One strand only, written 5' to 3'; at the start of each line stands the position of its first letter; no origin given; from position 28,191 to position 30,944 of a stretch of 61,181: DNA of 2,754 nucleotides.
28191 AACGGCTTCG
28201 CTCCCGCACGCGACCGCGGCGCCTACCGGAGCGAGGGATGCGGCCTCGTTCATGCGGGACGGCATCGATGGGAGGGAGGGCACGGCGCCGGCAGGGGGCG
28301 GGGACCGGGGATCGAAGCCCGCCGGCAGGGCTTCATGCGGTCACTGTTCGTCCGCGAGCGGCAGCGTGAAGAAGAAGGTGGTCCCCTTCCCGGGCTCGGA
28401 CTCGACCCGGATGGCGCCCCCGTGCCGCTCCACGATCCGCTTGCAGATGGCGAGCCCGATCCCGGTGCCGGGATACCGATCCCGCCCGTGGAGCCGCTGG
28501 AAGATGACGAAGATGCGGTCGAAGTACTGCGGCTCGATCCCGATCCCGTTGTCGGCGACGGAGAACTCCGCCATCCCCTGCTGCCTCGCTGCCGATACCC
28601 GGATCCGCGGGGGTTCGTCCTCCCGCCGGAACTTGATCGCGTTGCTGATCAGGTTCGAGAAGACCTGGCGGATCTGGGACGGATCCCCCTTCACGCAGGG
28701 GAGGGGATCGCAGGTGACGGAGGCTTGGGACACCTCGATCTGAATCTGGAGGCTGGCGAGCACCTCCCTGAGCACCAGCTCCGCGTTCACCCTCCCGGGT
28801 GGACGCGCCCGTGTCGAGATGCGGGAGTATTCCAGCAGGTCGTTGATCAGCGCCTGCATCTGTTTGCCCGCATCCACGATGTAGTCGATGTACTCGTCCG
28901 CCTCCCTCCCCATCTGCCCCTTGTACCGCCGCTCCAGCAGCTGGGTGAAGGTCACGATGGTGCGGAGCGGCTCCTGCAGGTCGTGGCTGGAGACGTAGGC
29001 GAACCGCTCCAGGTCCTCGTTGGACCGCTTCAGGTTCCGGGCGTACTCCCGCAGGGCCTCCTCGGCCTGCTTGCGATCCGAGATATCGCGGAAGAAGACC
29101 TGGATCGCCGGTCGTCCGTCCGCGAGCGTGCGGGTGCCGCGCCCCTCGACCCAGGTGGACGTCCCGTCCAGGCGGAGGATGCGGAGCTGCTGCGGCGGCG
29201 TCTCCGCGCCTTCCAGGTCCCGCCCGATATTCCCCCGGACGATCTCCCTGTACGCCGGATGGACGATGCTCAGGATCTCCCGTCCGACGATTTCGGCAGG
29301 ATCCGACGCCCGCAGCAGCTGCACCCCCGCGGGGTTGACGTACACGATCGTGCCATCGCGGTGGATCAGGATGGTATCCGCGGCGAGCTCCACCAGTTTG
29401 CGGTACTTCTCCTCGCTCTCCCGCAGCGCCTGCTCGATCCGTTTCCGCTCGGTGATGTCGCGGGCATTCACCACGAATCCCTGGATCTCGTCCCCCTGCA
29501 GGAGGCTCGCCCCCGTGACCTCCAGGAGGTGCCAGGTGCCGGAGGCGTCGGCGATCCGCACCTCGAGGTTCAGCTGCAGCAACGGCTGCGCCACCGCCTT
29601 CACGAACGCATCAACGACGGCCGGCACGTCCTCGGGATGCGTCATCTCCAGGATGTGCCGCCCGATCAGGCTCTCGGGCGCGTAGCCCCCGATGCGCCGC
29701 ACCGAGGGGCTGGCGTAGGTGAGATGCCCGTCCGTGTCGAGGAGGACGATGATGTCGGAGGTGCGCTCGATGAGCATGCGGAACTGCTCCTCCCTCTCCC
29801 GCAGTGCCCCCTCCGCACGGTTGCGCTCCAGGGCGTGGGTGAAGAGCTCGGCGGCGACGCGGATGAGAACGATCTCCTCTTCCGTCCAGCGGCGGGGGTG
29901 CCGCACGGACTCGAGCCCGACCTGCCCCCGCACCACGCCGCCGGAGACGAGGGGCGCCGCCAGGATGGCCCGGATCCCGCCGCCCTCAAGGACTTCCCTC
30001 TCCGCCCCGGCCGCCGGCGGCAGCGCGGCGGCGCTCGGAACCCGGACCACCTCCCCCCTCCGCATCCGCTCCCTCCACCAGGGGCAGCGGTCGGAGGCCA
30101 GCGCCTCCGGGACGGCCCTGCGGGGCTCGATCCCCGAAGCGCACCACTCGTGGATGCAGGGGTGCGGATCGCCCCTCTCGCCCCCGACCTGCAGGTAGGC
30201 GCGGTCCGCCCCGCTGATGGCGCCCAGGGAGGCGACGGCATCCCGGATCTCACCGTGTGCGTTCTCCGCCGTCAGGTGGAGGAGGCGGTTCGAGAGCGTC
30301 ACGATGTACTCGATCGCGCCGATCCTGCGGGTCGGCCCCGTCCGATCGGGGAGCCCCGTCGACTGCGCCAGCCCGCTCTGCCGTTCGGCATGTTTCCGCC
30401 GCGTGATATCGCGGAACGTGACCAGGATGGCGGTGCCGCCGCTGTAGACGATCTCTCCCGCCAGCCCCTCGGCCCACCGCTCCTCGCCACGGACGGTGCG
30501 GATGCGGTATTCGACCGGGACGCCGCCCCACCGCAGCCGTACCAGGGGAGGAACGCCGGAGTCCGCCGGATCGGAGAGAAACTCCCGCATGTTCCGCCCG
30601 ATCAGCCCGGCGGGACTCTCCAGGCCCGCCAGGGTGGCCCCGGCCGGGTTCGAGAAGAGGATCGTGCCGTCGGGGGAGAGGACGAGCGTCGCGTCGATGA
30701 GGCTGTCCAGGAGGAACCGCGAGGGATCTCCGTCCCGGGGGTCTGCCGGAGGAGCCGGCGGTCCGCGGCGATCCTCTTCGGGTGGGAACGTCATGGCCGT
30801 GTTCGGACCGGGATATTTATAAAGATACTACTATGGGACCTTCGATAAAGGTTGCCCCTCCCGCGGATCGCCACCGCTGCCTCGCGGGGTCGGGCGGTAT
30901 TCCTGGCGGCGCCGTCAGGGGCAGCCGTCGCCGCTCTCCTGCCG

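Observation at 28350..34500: Paralogous histidine-kinase genes form a roughly 0.7-kb inverted repeat (about 255 bp nearly identical) bracketing a 4.7-kb segment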

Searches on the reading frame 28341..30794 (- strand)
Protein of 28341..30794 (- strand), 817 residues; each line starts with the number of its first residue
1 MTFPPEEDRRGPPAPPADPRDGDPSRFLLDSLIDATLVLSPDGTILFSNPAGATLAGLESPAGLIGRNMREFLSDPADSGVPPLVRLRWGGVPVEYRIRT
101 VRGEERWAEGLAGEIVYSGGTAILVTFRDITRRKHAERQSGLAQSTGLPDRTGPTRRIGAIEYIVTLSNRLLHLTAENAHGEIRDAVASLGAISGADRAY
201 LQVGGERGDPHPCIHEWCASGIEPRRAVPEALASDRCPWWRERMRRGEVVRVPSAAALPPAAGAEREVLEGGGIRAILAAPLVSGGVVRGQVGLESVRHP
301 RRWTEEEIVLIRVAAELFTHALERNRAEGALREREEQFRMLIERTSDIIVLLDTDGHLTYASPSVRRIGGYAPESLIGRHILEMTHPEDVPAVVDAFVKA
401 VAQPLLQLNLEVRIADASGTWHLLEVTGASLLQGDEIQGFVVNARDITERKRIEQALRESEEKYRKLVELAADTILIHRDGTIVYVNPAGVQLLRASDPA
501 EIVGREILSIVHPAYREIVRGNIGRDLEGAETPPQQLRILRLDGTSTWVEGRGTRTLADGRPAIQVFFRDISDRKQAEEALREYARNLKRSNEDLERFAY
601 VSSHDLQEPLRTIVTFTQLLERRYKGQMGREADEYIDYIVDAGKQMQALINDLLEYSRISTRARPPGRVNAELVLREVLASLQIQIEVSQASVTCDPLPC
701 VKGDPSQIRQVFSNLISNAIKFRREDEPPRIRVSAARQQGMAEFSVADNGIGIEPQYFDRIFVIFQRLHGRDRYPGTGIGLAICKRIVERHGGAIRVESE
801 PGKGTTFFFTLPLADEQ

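Call 6: search_protein_families(library=pfam, proteins=[window:28341-30794:-], max_evalue=0.01)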
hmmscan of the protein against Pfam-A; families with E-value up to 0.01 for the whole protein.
window:28341-30794:- (817 aa): 12 families
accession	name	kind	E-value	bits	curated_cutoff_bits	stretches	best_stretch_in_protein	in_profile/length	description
PF08448.16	PAS_4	-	8.8e-33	113.3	23.1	3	343-452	2-110/110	PAS fold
PF00989.32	PAS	-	3.3e-31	108.1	22.6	3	336-447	1-113/113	PAS fold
PF13426.13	PAS_9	-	3.9e-31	107.8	27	3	347-449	2-103/103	PAS domain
PF02518.31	HATPase_c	-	1.2e-30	106.6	26.4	1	703-814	1-110/111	Histidine kinase-, DNA gyrase B-, and HSP90-like ATPase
PF08447.18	PAS_3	-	1.3e-21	77.1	25.6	2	359-431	2-75/89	PAS fold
PF13188.13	PAS_8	-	3.1e-15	55.9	21.8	1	462-517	1-56/65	PAS domain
PF00512.31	HisKA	-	8.5e-13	48.6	26.9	1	595-660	2-64/66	His Kinase A (phospho-acceptor) domain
PF01590.32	GAF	-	1.1e-09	39.4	22.4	1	184-321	7-132/133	GAF domain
PF13185.12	GAF_2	-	1.3e-08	35.5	28.6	1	193-323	18-136/136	GAF domain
PF24820.1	Diguanyl_cycl_sensor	-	2e-05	24.9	28.1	0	29-77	2-49/109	Diguanylate cyclase-like sensor domain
PF14501.12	HATPase_c_5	-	0.0063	16.9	22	0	707-800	5-91/102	GHKL domain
PF13581.12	HATPase_c_2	-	0.0083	16.6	27.4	0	694-791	30-112/127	Histidine kinase-like ATPase domain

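Call 10: find_encoding_contigs(protein=window:28341-30794:-, flank=10000, max_places=10)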
Protein window:28341-30794:- (817 aa): no gene with exactly this product is on record in the collection.

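Call 18: find_homologous_proteins(query=window:28341-30794:-, max_evalue=1e-50)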
Query window:28341-30794:- (817 aa): 1309 proteins with E <= 1e-50 among 8000 candidates; the best 120 are listed.
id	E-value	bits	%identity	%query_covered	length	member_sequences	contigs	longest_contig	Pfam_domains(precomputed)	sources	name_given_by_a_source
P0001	0.0e+0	1375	77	99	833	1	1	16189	PF08447.19,PF13426.14,PF13188.14,PF13185.13,PF24820.2,PF01590.33,PF08448.17,PF02518.32,PF00512.32,PF00989.32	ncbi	-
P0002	9.7e-248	843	48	61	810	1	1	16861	PF08447.19,PF13426.14,PF13188.14,PF08448.17,PF02518.32,PF00512.32,PF00989.32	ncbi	-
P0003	1.6e-196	673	36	97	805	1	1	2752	PF13596.13,PF08447.19,PF13426.14,PF13188.14,PF08448.17,PF02518.32,PF00512.32,PF00989.32,PF14598.13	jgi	jgi:PAS domain S-box-containing protein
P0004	1.2e-166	574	43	62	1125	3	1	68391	PF08447.19,PF13426.14,PF13188.14,PF01590.33,PF13581.13,PF08448.17,PF02518.32,PF00512.32,PF00989.32,PF14598.13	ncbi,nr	ncbi:MAG: PAS domain S-box protein [Methanomicrobiales archaeon]|nr:PAS domain S-box protein [Methan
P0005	4.9e-157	543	31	61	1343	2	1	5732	PF08447.19,PF13426.14,PF13188.14,PF18095.8,PF12860.14,PF01590.33,PF08448.17,PF02518.32,PF00512.32,PF00989.32,PF14598.13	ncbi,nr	ncbi:MAG: PAS domain S-box protein, partial [Chloroflexi bacterium]|nr:PAS domain S-box protein [Chl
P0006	2.0e-156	541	45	60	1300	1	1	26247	PF13596.13,PF08447.19,PF13426.14,PF13188.14,PF12860.14,PF24820.2,PF08448.17,PF02518.32,PF00512.32,PF00989.32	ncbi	-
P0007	2.1e-155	537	39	33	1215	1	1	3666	PF08447.19,PF13426.14,PF13188.14,PF12860.14,PF08448.17,PF00989.32,PF14598.13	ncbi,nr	ncbi:MAG: PAS domain S-box protein, partial [Gemmatimonadetes bacterium]|nr:PAS domain S-box protein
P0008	2.0e-152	527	41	60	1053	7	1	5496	PF08447.19,PF13426.14,PF13188.14,PF12860.14,PF24820.2,PF08448.17,PF02518.32,PF00512.32,PF00989.32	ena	-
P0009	2.9e-152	527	28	60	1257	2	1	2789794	PF13596.13,PF08447.19,PF13426.14,PF13188.14,PF12860.14,PF24820.2,PF08448.17,PF02518.32,PF00512.32,PF00989.32,PF14598.13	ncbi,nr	ncbi:MAG: PAS domain S-box protein [Dehalococcoidia bacterium]|nr:MAG: PAS domain S-box protein [Deh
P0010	1.3e-151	525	35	95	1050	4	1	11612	PF08447.19,PF13426.14,PF13188.14,PF12860.14,PF24820.2,PF08448.17,PF02518.32,PF00512.32,PF00989.32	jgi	-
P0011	5.4e-151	523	44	61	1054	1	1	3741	PF13426.14,PF13188.14,PF18095.8,PF24820.2,PF05228.20,PF00512.32,PF00672.31,PF08447.19,PF12860.14,PF08448.17,PF02518.32,PF00989.32,PF14598.13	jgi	jgi:PAS domain S-box-containing protein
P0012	2.4e-148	514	43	61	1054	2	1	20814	PF00672.31,PF08447.19,PF13426.14,PF13188.14,PF08448.17,PF02518.32,PF00512.32,PF00989.32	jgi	jgi:PAS domain S-box-containing protein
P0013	3.7e-147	510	41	60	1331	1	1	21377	PF13596.13,PF08447.19,PF13426.14,PF13188.14,PF12860.14,PF24820.2,PF08448.17,PF02518.32,PF00512.32,PF00989.32,PF14598.13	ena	-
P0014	8.5e-147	509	34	96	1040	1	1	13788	PF08447.19,PF13426.14,PF13188.14,PF12860.14,PF08448.17,PF02518.32,PF00512.32,PF00989.32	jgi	jgi:PAS domain S-box-containing protein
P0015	7.2e-144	499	36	60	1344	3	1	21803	PF13426.14,PF13188.14,PF13185.13,PF13492.13,PF00512.32,PF00072.31,PF08447.19,PF12860.14,PF01590.33,PF08448.17,PF02518.32,PF00989.32,PF14598.13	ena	-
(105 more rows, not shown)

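Call 31: find_related_loci(query=window:28341-30794:-, collection=metagenome_contigs, flank=10000)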
Query window:28341-30794:- (817 aa) in metagenome_contigs; peptide patterns used: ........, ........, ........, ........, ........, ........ (x = any residue, [..] = any of these).
91 stretches matched a pattern; 31 encode a relative of the query (tblastn E <= 1e-3); 31 distinct loci.
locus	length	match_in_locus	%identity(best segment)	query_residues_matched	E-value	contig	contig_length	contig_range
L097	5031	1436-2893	52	324-812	2e-145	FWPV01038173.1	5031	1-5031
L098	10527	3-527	99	643-817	3e-106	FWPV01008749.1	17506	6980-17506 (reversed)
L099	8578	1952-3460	39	324-815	6e-87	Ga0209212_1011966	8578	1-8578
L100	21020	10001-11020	41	474-811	2e-68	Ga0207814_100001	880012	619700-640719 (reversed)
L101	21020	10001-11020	41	474-811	7e-68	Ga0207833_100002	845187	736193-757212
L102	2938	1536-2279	49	569-811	4e-68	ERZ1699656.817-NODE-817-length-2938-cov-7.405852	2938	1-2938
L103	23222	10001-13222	32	267-814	5e-66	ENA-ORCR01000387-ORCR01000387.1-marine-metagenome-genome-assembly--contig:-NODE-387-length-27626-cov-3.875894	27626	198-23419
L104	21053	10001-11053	39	338-811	3e-65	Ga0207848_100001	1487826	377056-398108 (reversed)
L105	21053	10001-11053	39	338-811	3e-65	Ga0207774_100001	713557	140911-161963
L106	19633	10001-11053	39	338-811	3e-64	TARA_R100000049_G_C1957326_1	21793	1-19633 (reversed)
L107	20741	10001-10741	47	569-811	7e-62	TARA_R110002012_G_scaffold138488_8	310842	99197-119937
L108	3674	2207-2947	47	569-811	4e-62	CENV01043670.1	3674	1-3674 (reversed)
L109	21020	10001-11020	39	474-811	7e-62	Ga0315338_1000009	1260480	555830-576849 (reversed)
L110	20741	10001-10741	47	569-811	7e-62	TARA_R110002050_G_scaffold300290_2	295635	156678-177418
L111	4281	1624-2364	47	569-811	5e-62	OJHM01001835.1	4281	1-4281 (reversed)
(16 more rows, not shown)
